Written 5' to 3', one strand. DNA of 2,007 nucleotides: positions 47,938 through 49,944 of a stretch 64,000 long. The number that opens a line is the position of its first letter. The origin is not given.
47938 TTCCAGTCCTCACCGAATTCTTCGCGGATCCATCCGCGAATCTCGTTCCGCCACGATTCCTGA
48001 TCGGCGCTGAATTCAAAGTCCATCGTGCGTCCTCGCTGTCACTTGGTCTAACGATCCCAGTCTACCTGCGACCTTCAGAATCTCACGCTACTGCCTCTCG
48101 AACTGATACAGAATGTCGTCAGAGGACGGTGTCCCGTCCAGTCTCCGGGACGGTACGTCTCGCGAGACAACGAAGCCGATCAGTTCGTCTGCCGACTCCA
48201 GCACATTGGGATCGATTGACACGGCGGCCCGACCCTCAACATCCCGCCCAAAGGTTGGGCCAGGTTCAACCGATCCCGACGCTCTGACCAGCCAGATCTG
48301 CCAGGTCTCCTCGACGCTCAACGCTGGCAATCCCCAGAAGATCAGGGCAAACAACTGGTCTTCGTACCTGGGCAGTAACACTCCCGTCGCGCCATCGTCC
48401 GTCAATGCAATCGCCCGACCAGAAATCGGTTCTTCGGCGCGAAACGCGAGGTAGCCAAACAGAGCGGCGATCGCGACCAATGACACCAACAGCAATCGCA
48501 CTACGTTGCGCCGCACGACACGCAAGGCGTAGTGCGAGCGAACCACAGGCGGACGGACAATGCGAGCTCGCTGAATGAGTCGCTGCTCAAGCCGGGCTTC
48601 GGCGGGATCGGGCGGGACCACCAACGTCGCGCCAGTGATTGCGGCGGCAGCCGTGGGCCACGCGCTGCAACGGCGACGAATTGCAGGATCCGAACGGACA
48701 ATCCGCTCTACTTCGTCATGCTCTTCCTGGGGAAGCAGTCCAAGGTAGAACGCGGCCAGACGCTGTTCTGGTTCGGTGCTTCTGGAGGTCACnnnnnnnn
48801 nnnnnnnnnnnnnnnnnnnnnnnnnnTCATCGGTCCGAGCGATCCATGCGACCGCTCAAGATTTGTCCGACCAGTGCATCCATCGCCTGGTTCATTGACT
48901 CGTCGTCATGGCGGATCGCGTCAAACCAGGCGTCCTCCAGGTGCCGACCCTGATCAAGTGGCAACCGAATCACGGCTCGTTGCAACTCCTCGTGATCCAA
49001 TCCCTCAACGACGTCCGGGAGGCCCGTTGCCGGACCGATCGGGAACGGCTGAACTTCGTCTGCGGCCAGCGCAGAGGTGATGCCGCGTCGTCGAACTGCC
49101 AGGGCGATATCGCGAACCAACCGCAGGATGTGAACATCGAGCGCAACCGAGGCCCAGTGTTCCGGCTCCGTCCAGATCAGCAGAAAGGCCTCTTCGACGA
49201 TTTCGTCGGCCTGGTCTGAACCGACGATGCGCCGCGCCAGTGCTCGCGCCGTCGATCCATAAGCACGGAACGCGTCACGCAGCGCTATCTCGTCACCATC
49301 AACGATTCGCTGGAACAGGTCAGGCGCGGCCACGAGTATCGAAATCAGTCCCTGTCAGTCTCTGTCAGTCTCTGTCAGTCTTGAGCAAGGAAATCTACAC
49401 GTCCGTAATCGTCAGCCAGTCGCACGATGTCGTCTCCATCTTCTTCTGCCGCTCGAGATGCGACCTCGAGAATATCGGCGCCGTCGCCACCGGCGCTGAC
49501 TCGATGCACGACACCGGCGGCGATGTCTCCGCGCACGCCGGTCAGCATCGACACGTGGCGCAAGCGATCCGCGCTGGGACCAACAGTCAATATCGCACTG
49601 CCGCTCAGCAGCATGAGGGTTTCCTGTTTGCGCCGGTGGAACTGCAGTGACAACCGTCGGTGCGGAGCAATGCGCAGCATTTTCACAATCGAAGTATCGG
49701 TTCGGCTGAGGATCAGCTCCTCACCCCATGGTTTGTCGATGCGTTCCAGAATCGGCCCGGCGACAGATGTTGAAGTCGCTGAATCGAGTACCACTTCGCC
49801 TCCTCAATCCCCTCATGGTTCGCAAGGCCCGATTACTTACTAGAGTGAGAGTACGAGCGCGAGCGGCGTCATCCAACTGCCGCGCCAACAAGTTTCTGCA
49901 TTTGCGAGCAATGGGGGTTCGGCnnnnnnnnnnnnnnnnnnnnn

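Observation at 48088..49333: ECF sigma lacking its -35-binding HTH, paired with a diverged RskA-like anti-sigma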

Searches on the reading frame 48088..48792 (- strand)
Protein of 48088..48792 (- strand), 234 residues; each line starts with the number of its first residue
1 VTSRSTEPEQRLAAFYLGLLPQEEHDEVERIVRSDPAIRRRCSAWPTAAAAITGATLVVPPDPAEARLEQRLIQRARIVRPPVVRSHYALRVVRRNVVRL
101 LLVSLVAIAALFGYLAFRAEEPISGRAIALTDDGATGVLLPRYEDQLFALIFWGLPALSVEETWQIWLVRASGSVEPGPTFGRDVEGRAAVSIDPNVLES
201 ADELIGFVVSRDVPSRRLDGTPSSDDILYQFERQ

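Call 3: search_protein_families(library=pfam, proteins=[window:48088-48792:-], max_evalue=1)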
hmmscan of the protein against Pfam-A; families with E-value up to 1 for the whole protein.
window:48088-48792:- (234 aa): 1 family
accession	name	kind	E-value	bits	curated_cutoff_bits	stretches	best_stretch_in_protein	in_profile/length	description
PF10099.14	RskA_C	-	0.012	16.3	29.4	1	58-195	14-108/135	Anti-sigma-K factor rskA, C-terminal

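Call 4: search_protein_families(library=ncbifam, proteins=[window:48088-48792:-], max_evalue=1)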
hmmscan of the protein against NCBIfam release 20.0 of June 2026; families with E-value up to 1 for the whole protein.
window:48088-48792:- (234 aa): 2 families
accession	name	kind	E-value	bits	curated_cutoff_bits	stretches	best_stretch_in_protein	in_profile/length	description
NF052375.1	antisigma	equivalog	1.2e-12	48.3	100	1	12-184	2-185/217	anti-sigma factor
NF010501.0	PRK13920.1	subfamily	3.5e-08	33.3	225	1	12-122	8-111/213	putative anti-sigmaE protein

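Call 10: find_homologous_proteins(query=window:48088-48792:-, max_evalue=0.001)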
Query window:48088-48792:- (234 aa): 71 proteins with E <= 0.001 among 4843 candidates.
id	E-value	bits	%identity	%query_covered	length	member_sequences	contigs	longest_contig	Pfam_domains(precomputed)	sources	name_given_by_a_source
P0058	1.9e-136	471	93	100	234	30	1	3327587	-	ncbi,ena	-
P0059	1.4e-114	399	79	100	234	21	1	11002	-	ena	-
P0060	4.4e-98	345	70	97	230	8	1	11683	-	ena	-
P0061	4.6e-98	345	72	98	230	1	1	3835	PF10099.15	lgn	-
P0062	1.5e-97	344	71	98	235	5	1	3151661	-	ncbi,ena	-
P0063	1.1e-96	341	69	99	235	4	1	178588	PF10099.15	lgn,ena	-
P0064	1.2e-96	341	69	98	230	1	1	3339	-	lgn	-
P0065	2.0e-96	340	70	97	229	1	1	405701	-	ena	-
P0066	4.4e-96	339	70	98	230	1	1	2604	-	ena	-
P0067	4.8e-96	339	69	100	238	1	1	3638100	-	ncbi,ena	-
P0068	2.3e-95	337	69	97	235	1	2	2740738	-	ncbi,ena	-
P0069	4.3e-95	336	69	98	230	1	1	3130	-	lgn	-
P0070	5.1e-95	335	68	98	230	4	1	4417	-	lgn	-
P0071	6.1e-95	335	69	99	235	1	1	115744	-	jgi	jgi:anti-sigma-K factor RskA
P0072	1.0e-94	334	68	98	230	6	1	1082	-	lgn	-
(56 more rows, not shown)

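Call 46: predict_structure(alignment_id=A2)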
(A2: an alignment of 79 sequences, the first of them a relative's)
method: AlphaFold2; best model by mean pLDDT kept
length: 410 residues; sequences in the alignment: 79
mean_pLDDT: 90.7   pTM: 0.67
mean pLDDT of the five models: 90.7, 90.5, 89.5, 89.3, 88.7
residues with pLDDT >= 90: 329; 70-90: 38; 50-70: 42; < 50: 1
segments of 3 or more residues with pLDDT < 50: none
pLDDT, mean of each block of 10 residues (from residue 1): 89 96 96 97 98 97 97 98 98 96 94 94 96 98 96 93 56 60 81 95 93 93 97 79 95 85 64 91 94 69 94 91 93 96 96 96 96 91 96 91 91
secondary structure, 60 per line:
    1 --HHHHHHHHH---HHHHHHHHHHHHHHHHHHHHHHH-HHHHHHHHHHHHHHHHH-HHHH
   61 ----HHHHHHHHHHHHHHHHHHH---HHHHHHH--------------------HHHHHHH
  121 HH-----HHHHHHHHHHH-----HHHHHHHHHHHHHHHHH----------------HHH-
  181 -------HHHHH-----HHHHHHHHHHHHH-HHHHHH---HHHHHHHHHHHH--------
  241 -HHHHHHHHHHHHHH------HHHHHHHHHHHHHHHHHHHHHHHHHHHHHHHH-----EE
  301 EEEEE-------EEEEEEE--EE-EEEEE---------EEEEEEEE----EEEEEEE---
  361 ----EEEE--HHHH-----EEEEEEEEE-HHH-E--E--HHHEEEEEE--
elements in order: H3-11 H15-37 H39-55 H57-60 H65-83 H87-93 H114-122 H128-138 H144-160 H188-192 H198-210 H212-217 H221-232 H242-255 H262-293 E299-305 E313-319 E325-329 E339-346 E351-357 E365-368 H371-374 E380-388 E403-408

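Call 49: fold_search(model_id=the predicted structure, library=pdb)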
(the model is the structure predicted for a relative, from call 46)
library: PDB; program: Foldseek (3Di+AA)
matches with E <= 10: 1288; with E <= 0.001: 0
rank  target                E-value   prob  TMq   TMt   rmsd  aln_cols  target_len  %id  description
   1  4rrp_N                1.5e-01  0.38  0.11  0.24  16.7       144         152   12  Crystal Structure of the Fab complexed with antigen Asf1p, Northeast Structural Genomics Consortium (NESG) Target PdR1 (released 2014-12-31)
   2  6a6y_A                2.6e-01  0.69  0.13  0.29  11.1       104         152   12  Crystal Structure of Asf1 from Plasmodium falciparum (released 2018-07-18)
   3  8ja3_I                3.8e-01  0.75  0.14  0.44   7.6       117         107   13  Structure of beta-arrestin1 in complex with C3aRpp (released 2023-12-27)
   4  8t4b_H                3.8e-01  0.66  0.14  0.39  11.3       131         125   12  MD65 N332-GT5 SOSIP in complex with RM_N332_32 Fab and RM20A3 (released 2024-05-08)
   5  7r0c_D                4.0e-01  0.75  0.15  0.25   8.8       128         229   12  Structure of the AVP-V2R-arrestin2-ScFv30 complex (released 2022-09-14)
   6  8c7m_A                4.6e-01  0.51  0.13  0.19  14.6       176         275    6  Interleukin 12 receptor subunit beta-1 Fn domains in complex with antagonistic FAb fragment. (released 2024-01-31)
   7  8ez8_H                4.8e-01  0.72  0.15  0.41   9.3       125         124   14  Structure of 3C08 Fab in complex with A/Moscow/10/1999 (H3N2) influenza virus neuraminidase (released 2023-11-08)
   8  8pmw_G                5.1e-01  0.77  0.14  0.41   9.4       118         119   12  HEV gt3 P domain in complex with glycan-sensitive nAb p60.1 (released 2024-07-10)
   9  6s8j_H                5.3e-01  0.75  0.16  0.43   9.4       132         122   10  Structure of ZEBOV GP in complex with 5T0180 antibody (released 2020-02-12)
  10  5hdo_A                5.3e-01  0.54  0.14  0.37  10.0       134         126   13  Crystal structure of a nanobody raised against urokinase-type plasminogen activator (released 2016-06-01)
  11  4rrp_O                5.3e-01  0.14  0.10  0.21  17.0       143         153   11  Crystal Structure of the Fab complexed with antigen Asf1p, Northeast Structural Genomics Consortium (NESG) Target PdR1 (released 2014-12-31)
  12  6x5b_H                5.6e-01  0.82  0.14  0.37   7.0       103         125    8  Symmetric model of CD4- and 17-bound B41 HIV-1 Env SOSIP in complex with small molecule GO52 (released 2020-10-21)
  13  9dpc_H                5.8e-01  0.69  0.13  0.36   8.1       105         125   14  Structure of Fab 297 in complex with influenza H1N1 A/Victoria/4897/2022 neuraminidase (released 2025-03-19)
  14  8q7s_F                5.8e-01  0.60  0.14  0.38  10.4       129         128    9  Crystal structure of the SARS-CoV-2 RBD (Wuhan) with neutralizing VHHs Ma6F06 and Re21H01 (released 2023-12-20)
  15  8eay_H                6.1e-01  0.91  0.16  0.46   4.5       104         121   13  HMPV F complex with 4I3 Fab (released 2023-08-16)
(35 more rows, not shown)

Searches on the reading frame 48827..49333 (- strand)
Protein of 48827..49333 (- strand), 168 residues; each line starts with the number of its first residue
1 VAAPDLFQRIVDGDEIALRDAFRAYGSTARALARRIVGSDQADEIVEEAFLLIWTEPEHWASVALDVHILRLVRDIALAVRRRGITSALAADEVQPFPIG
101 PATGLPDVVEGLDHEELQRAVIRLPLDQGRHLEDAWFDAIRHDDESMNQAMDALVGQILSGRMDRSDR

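Call 3: search_protein_families(library=pfam, proteins=[window:48827-49333:-], max_evalue=1)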
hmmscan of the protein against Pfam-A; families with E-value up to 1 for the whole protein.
window:48827-49333:- (168 aa): 1 family
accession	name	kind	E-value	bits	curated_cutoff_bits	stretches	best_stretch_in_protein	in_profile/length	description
PF04542.20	Sigma70_r2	-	0.0016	18.6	24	1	22-61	2-42/71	Sigma-70 region 2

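Call 4: search_protein_families(library=ncbifam, proteins=[window:48827-49333:-], max_evalue=1)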
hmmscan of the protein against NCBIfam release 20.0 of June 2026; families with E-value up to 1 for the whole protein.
window:48827-49333:- (168 aa): 17 families
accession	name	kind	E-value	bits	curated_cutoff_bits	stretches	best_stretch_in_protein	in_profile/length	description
NF010500.0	PRK13919.1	subfamily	2.2e-08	34.5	226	1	7-146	14-158/186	putative RNA polymerase sigma E protein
NF004113.0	PRK05602.1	equivalog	3.6e-07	30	208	1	5-79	34-111/211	RNA polymerase sigma factor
NF009190.0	PRK12538.1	equivalog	5.9e-07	29.4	303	1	5-125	52-173/233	RNA polymerase sigma factor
TIGR02985.1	Sig70_bacteroi1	subfamily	2.9e-05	24.4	126.4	1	19-83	4-71/162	RNA polymerase sigma-70 factor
NF008893.0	PRK11924.2-3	equivalog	3.2e-05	23.6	331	1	10-86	15-94/181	RNA polymerase sigma factor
NF005448.0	PRK07037.1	equivalog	6.3e-05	22.6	190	1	14-100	10-98/186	RNA polymerase factor sigma-70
NF009176.0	PRK12524.1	equivalog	0.00028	20.7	264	1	7-128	17-141/196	RNA polymerase sigma factor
NF040705.1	sigma_mbnA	exception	0.00039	20.1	350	1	22-91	6-75/272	methanobactin precursor domain-containing sigma factor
NF009168.0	PRK12515.1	subfamily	0.00045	19.8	236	1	5-96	11-104/189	RNA polymerase sigma factor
NF008888.0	PRK11922.1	equivalog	0.00057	19.6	204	1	5-90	19-106/231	RNA polymerase sigma factor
NF009171.0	PRK12518.1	equivalog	0.0011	18.8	208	1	5-95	16-107/191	RNA polymerase sigma factor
NF007225.0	PRK09643.1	equivalog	0.0013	18.5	190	1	5-128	16-139/204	RNA polymerase sigma factor SigM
NF009165.0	PRK12512.1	equivalog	0.0017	17.9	198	1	6-96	12-109/184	RNA polymerase sigma factor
NF009189.0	PRK12537.1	equivalog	0.002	17.7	261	1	11-82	18-92/182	RNA polymerase sigma factor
NF009172.0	PRK12519.1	subfamily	0.013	15.1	222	1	5-140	18-158/194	RNA polymerase sigma factor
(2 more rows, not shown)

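Call 5: find_homologous_proteins(query=window:48827-49333:-, max_evalue=0.001)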
Query window:48827-49333:- (168 aa): 57 proteins with E <= 0.001 among 672 candidates.
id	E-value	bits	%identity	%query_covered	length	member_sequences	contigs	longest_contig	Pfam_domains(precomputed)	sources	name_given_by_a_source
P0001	1.6e-96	339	95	100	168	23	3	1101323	-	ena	-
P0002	6.7e-86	304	85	100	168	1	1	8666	-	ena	-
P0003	6.1e-85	301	83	100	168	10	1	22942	-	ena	-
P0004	2.7e-78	279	79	100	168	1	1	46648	-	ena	-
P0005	7.1e-71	255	71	99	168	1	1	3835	PF04542.21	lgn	-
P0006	1.2e-70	255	70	99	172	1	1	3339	-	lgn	-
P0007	1.3e-70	254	70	99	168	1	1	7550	-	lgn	-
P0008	1.7e-70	254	68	100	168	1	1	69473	-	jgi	-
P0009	2.1e-70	254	70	98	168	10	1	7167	-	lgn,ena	-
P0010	9.3e-70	252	72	99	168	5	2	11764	-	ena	-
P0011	1.7e-69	251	71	99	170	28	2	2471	-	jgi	-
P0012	5.3e-69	249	72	98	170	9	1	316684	-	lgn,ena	-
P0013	6.4e-69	249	68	99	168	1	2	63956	-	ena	-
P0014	7.9e-69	249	67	100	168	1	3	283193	-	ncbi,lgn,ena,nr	ncbi:MAG: hypothetical protein OXI41_00955 [Chloroflexota bacterium]|nr:hypothetical protein [Chloro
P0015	2.1e-68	247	69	99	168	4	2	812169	-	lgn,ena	-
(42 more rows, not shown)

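Call 17: predict_structure(alignment_id=A1)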
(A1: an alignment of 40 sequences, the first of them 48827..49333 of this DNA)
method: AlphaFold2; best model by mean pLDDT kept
length: 168 residues; sequences in the alignment: 40
mean_pLDDT: 85.6   pTM: 0.77
mean pLDDT of the five models: 85.6, 84.6, 82.5, 81.1, 79.5
residues with pLDDT >= 90: 81; 70-90: 66; 50-70: 19; < 50: 2
segments of 3 or more residues with pLDDT < 50: none
pLDDT, mean of each block of 10 residues (from residue 1): 84 96 95 95 97 95 88 96 96 84 66 76 81 82 78 82 60
secondary structure, 60 per line:
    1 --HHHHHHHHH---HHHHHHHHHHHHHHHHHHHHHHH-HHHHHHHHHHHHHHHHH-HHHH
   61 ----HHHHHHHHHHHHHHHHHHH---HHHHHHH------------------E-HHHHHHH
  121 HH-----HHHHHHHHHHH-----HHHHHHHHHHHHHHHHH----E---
elements in order: H3-11 H15-37 H39-55 H57-60 H65-83 H87-93 H114-122 H128-138 H144-160

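Call 19: search_solved_structures(query=A1, max_evalue=1, show_alignments=3)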
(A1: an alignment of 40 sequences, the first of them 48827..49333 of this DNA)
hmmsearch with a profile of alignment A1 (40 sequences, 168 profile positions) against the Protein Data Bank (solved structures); distinct sequences matched with E-value up to 1: 1.
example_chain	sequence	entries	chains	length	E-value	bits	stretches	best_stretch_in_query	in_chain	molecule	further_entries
6dv9_F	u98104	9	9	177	0.03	17.3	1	18-136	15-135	ECF RNA polymerase sigma factor SigL | RNA polymerase sigma factor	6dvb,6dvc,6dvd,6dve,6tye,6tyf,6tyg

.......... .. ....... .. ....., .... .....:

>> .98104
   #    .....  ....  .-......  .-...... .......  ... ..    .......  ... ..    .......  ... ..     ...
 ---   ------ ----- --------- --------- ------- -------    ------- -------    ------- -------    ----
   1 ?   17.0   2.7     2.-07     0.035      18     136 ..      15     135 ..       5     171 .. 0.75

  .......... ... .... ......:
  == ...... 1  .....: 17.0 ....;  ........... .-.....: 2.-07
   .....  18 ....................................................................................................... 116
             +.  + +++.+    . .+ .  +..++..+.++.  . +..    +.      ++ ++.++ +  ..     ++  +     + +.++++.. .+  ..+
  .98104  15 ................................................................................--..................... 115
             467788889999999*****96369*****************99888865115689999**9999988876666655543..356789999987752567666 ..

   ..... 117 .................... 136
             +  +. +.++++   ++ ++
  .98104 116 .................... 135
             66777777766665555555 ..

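Call 20: fold_search(model_id=the predicted structure, library=pdb)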
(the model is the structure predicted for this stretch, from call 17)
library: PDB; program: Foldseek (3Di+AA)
matches with E <= 10: 66; with E <= 0.001: 0
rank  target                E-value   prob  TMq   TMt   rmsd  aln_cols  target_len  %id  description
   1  9n9q_C                1.7e-02  1.00  0.43  0.28  25.7       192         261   11  Cryo-EM structure of the RNA-guided transcription complex (released 2025-12-24)
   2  6jbq_F                1.8e-02  0.99  0.39  0.36  27.2       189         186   18  CryoEM structure of Escherichia coli sigmaE transcription initiation complex containing 5nt of RNA (released 2019-05-29)
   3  1or7_A                2.0e-02  0.98  0.37  0.34  17.0       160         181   22  Crystal Structure of Escherichia coli sigmaE with the Cytoplasmic Domain of its Anti-sigma RseA (released 2003-04-15)
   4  4nqw_A                2.6e-02  1.00  0.64  0.72   6.2       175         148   16  Structure of Mycobacterium tuberculosis extracytoplasmic function sigma factor SigK in complex with the cytosolic doma (released 2014-01-22)
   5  5wuq_B                3.7e-02  1.00  0.48  0.52  10.4       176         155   12  Crystal structure of SigW in complex with its anti-sigma RsiW, a zinc binding form (released 2017-03-29)
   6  5wuq_A                4.5e-02  1.00  0.47  0.50  10.9       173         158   13  Crystal structure of SigW in complex with its anti-sigma RsiW, a zinc binding form (released 2017-03-29)
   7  1or7_B                5.5e-02  0.99  0.39  0.40  11.8       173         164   16  Crystal Structure of Escherichia coli sigmaE with the Cytoplasmic Domain of its Anti-sigma RseA (released 2003-04-15)
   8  9m9e_F                1.2e-01  0.92  0.36  0.34  23.6       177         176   14  Structural Basis of Pausing During Transcription Initiation in Mycobacterium tuberculosis (released 2026-01-14)
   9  6tye_F                1.2e-01  0.93  0.39  0.40  26.2       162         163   17  Crystal structure of MTB sigma L transcription initiation complex with 5 nt long RNA primer (released 2020-03-11)
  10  5wur_A                1.3e-01  0.99  0.48  0.51  10.4       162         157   13  Crystal structure of SigW in complex with its anti-sigma RsiW, an oxdized form (released 2017-03-29)
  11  6in7_B                1.8e-01  0.93  0.42  0.40  14.9       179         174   16  Crystal structure of AlgU in complex with MucA(cyto) (released 2019-07-24)
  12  4lup_A                2.5e-01  1.00  0.43  0.75   3.5        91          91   21  Crystal structure of the complex formed by region of E. coli sigmaE bound to its -10 element non template strand (released 2014-02-19)
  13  5or5_MODEL_1_A        2.5e-01  1.00  0.39  0.65   3.2        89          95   20  NMR structure of the complex formed by an engineered region 2 of sigmaE in complex with GTAAAA (released 2018-06-27)
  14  9m9d_F                3.4e-01  0.66  0.35  0.37  27.1       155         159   15  Structural Basis of Pausing During Transcription Initiation in Mycobacterium tuberculosis (released 2026-01-14)
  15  2map_MODEL_1_A        4.3e-01  0.94  0.33  0.54   5.2        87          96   20  Solution structure of the complex formed by the region 2 of E. coli sigmaE and its cognate -10 promoter elemen (released 2014-02-19)
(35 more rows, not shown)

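Call 30: search_protein_representatives(alignment_id=A1)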
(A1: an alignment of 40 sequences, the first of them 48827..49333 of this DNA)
Query: 40 sequences, 168 profile positions. Proteins with E-value up to 0.001 (for the whole library): 1417; up to 1e-10: 19; up to 1e-30: 5. The best 150 are listed.
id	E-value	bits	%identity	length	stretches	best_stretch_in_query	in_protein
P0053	3.0e-79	280.8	-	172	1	2-167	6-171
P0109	2.1e-64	232.5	-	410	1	1-165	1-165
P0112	2.1e-61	222.8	-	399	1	1-160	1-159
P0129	1.5e-45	171.2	-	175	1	1-152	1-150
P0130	5.2e-33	130.4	-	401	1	3-157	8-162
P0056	1.0e-29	119.6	-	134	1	1-67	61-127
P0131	4.2e-24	101.4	-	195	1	4-143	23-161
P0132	8.8e-24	100.4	-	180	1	12-155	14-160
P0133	9.5e-21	90.5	-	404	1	12-151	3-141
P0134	1.2e-14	70.7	-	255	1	4-144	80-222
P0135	2.8e-14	69.4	-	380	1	4-149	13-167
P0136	4.2e-14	68.9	-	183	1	4-144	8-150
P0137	5.3e-13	65.3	-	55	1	116-166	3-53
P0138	3.5e-12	62.6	-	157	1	39-152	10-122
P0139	2.2e-11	60.0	-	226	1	5-151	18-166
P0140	2.6e-11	59.8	-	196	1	1-159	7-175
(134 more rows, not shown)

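Call 31: search_protein_families(library=pfam, proteins=[P0129, P0130, P0131, P0132, P0133, P0134, P0135, P0136, P0139, P0140], max_evalue=0.01)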
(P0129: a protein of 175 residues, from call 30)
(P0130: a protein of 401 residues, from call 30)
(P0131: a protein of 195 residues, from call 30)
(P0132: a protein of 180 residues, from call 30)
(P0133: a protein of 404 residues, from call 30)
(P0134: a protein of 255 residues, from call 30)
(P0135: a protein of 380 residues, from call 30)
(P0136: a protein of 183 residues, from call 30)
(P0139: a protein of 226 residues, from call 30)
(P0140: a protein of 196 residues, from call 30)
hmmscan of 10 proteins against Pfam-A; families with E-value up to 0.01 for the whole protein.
P0129 (175 aa): 1 family
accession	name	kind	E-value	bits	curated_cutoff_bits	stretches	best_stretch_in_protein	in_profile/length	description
PF07638.17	Sigma70_ECF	-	0.0068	16.8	21.1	0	104-169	118-181/185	ECF sigma factor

P0130 (401 aa): 1 family
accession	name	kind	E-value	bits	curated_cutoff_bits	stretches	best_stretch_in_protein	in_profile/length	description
PF10099.14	RskA_C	-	0.0022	18.7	29.4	1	215-383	4-125/135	Anti-sigma-K factor rskA, C-terminal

P0131 (195 aa): 3 families
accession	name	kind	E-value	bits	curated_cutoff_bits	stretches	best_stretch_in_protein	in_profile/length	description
PF08281.18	Sigma70_r4_2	-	1.6e-07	31.3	25.7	1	134-183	3-52/54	Sigma-70, region 4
PF04545.22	Sigma70_r4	-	2.2e-05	24.3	24.1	1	139-184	2-47/50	Sigma-70, region 4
PF07638.17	Sigma70_ECF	-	0.0013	19.1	21.1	0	139-180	133-174/185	ECF sigma factor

P0132 (180 aa): 0 families

P0133 (404 aa): 0 families

P0134 (255 aa): 5 families
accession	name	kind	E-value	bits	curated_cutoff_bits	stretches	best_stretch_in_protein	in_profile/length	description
PF04542.20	Sigma70_r2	-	2.3e-22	79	24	1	97-164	1-69/71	Sigma-70 region 2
PF08281.18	Sigma70_r4_2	-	8.5e-15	54.6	25.7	1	194-245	3-54/54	Sigma-70, region 4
PF04545.22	Sigma70_r4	-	6.5e-13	48.4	24.1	1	201-247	4-50/50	Sigma-70, region 4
PF07638.17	Sigma70_ECF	-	1e-12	48.8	21.1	1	78-249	3-183/185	ECF sigma factor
PF00196.25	GerE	-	0.00053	20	23.5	1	209-250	10-50/57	Bacterial regulatory proteins, luxR family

P0135 (380 aa): 1 family
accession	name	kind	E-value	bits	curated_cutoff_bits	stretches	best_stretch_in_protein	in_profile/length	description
PF20142.4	Scaffold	-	0.0004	21.5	24.6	1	80-146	65-130/139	Scaffold domain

P0136 (183 aa): 5 families
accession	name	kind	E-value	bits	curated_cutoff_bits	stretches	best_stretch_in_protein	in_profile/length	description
PF04542.20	Sigma70_r2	-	1.8e-20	72.9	24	1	25-91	1-68/71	Sigma-70 region 2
PF08281.18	Sigma70_r4_2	-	1.5e-16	60.2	25.7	1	122-173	3-54/54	Sigma-70, region 4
PF04545.22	Sigma70_r4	-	1.1e-12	47.7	24.1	1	128-174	3-49/50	Sigma-70, region 4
PF07638.17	Sigma70_ECF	-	6.8e-11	42.8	21.1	1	8-178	5-184/185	ECF sigma factor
PF00196.25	GerE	-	0.0045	17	23.5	1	134-173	7-45/57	Bacterial regulatory proteins, luxR family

P0139 (226 aa): 5 families
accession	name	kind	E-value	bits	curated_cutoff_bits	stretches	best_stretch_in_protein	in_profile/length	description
PF04542.20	Sigma70_r2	-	5.7e-24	84.1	24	1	34-101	1-69/71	Sigma-70 region 2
PF08281.18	Sigma70_r4_2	-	2.8e-14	52.9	25.7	1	131-181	3-53/54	Sigma-70, region 4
PF04545.22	Sigma70_r4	-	6.3e-14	51.7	24.1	1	137-183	3-49/50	Sigma-70, region 4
PF07638.17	Sigma70_ECF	-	1.5e-09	38.5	21.1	1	18-187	6-184/185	ECF sigma factor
PF00196.25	GerE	-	0.0055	16.7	23.5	1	143-184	7-47/57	Bacterial regulatory proteins, luxR family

P0140 (196 aa): 4 families
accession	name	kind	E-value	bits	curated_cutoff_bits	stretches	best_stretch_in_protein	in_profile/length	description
PF04542.20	Sigma70_r2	-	2.4e-21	75.7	24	1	27-94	1-69/71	Sigma-70 region 2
PF08281.18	Sigma70_r4_2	-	1.1e-14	54.2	25.7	1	130-181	3-54/54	Sigma-70, region 4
PF04545.22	Sigma70_r4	-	4.3e-12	45.8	24.1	1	134-181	1-48/50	Sigma-70, region 4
PF07638.17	Sigma70_ECF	-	3.7e-08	33.9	21.1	1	11-179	6-177/185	ECF sigma factor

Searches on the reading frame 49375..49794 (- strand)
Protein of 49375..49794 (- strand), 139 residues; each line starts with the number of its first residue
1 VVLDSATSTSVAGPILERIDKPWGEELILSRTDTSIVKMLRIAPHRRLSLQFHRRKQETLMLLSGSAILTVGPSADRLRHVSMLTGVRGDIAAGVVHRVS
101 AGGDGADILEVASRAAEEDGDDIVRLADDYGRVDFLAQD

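Call 3: search_protein_families(library=pfam, proteins=[window:49375-49794:-], max_evalue=1)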
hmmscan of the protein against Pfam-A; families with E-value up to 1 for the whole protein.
window:49375-49794:- (139 aa): 1 family
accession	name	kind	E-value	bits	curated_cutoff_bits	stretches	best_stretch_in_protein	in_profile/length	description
PF01050.24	MannoseP_isomer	-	7.6e-09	36.2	23.6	1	18-128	11-116/116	Mannose-6-phosphate isomerase C-terminal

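Call 4: search_protein_families(library=ncbifam, proteins=[window:49375-49794:-], max_evalue=1)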
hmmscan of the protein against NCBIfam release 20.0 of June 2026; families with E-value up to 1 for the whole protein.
window:49375-49794:- (139 aa): 3 families
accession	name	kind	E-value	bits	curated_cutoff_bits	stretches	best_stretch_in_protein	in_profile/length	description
TIGR01479.1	GMP_PMI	equivalog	2.2e-09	36.7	372.95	1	18-132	358-467/467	mannose-1-phosphate guanylyltransferase/mannose-6-phosphate isomerase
NF012004.0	PRK15460.1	equivalog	4.9e-08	32.1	859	1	19-133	369-478/478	mannose-1-phosphate guanyltransferase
TIGR04366.1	cupin_WbuC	subfamily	0.18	11.7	42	1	51-115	50-118/132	WbuC family cupin fold metalloprotein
